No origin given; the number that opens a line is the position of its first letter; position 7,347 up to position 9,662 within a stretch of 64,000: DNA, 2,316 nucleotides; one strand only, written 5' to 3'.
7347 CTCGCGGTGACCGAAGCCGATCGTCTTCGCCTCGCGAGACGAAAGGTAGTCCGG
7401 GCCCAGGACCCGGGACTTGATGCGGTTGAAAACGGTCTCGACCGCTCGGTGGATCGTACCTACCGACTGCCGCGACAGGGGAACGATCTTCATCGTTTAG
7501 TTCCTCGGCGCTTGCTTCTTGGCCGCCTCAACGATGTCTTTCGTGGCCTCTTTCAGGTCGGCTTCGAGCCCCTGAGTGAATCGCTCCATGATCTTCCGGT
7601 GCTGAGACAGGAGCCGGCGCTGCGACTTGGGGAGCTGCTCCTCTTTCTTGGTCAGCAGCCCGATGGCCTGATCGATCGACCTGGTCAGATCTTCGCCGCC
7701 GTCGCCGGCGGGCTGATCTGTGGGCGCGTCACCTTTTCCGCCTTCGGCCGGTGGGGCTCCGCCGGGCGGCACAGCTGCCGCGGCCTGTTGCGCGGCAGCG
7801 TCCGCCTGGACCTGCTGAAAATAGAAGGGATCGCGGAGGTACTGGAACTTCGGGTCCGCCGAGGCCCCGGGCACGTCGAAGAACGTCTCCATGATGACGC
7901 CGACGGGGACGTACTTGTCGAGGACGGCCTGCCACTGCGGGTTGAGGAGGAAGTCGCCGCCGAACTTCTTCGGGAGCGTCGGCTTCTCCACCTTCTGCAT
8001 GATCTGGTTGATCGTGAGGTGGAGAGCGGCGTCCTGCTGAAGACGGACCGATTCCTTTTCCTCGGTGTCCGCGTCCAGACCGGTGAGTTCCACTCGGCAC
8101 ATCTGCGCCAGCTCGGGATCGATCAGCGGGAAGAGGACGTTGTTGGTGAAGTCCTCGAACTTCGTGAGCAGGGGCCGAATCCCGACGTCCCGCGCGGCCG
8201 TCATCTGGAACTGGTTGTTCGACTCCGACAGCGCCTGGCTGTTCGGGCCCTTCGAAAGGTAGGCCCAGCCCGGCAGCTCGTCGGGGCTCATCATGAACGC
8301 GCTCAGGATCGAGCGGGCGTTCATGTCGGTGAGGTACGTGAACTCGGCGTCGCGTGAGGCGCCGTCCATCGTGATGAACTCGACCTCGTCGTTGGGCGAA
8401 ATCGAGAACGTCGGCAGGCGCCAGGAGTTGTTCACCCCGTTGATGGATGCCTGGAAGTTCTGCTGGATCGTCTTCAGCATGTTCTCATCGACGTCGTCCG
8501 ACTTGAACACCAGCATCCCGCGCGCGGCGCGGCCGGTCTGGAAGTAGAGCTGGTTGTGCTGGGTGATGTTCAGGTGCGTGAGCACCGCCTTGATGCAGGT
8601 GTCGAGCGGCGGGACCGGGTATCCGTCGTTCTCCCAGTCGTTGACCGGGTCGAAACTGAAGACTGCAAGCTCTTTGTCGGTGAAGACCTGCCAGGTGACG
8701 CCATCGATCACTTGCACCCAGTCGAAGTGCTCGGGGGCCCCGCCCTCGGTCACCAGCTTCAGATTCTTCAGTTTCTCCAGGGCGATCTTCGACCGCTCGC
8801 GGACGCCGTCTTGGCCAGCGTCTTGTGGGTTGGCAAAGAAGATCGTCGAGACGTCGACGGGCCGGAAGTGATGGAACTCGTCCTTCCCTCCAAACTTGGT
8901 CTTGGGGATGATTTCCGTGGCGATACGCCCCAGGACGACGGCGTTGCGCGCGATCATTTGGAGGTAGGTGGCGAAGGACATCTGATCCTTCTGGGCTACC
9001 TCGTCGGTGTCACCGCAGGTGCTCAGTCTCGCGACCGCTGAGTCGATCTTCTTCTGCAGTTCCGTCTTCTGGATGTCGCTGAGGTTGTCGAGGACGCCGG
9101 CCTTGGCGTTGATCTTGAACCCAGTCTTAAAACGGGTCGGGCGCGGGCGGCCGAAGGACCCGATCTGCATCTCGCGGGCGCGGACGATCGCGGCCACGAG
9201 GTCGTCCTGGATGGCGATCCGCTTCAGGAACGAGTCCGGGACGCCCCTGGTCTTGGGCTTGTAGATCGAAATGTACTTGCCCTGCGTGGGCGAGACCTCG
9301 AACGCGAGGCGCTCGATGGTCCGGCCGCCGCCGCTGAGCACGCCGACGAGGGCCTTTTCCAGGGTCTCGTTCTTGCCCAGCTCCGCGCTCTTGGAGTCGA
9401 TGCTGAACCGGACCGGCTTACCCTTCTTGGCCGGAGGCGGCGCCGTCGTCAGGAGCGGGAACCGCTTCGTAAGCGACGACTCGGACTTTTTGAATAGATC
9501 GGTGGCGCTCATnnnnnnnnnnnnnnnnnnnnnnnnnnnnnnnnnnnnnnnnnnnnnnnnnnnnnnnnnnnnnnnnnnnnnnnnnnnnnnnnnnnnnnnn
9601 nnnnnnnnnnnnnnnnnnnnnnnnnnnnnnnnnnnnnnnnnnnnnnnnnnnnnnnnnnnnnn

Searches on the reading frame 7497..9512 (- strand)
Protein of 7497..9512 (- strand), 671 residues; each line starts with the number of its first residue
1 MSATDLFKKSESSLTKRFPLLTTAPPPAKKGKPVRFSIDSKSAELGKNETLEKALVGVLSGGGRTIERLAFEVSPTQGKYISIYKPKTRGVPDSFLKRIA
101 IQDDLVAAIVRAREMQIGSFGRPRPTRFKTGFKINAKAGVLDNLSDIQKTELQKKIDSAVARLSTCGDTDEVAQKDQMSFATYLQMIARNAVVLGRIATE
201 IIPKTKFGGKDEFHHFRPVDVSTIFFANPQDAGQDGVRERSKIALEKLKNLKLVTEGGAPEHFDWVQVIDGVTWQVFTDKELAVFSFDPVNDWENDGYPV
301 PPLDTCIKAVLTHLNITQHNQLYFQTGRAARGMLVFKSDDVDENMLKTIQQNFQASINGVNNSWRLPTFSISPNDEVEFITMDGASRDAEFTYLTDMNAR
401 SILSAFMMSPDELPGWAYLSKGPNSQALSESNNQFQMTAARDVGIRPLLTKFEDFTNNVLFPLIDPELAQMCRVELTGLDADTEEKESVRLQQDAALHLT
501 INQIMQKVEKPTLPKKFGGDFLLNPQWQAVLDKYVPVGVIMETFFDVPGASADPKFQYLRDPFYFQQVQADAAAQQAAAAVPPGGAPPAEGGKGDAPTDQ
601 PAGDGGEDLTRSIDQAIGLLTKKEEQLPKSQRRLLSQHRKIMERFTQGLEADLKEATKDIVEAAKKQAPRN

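Call 8: search_protein_families(library=phrogs, proteins=[window:7497-9512:-], max_evalue=0.01)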
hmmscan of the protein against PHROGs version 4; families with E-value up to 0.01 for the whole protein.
window:7497-9512:- (671 aa): 6 families
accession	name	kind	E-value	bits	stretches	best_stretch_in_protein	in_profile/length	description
phrog_12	-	head and packaging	7.4e-21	75.8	1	177-664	137-497/646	portal protein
phrog_15361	-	head and packaging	3.5e-17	63.5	1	95-368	85-325/328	portal protein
phrog_11117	-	head and packaging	8.2e-14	52.7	1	340-523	6-182/264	portal protein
phrog_2662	-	head and packaging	2.7e-06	27.3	1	264-515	172-410/717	portal protein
phrog_37955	-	head and packaging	1.7e-05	24.2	1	264-413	237-391/945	portal protein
phrog_11226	-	head and packaging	2.7e-05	24.4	1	294-412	195-320/388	portal protein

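Call 9: search_protein_families(library=pfam, proteins=[window:7497-9512:-], max_evalue=0.01)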
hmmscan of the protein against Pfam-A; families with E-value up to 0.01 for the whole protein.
window:7497-9512:- (671 aa): 1 family
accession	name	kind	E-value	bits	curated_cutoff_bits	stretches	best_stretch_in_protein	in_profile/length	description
PF04860.17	Phage_portal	-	2e-08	34.2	39.1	1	278-479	112-290/321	Phage portal protein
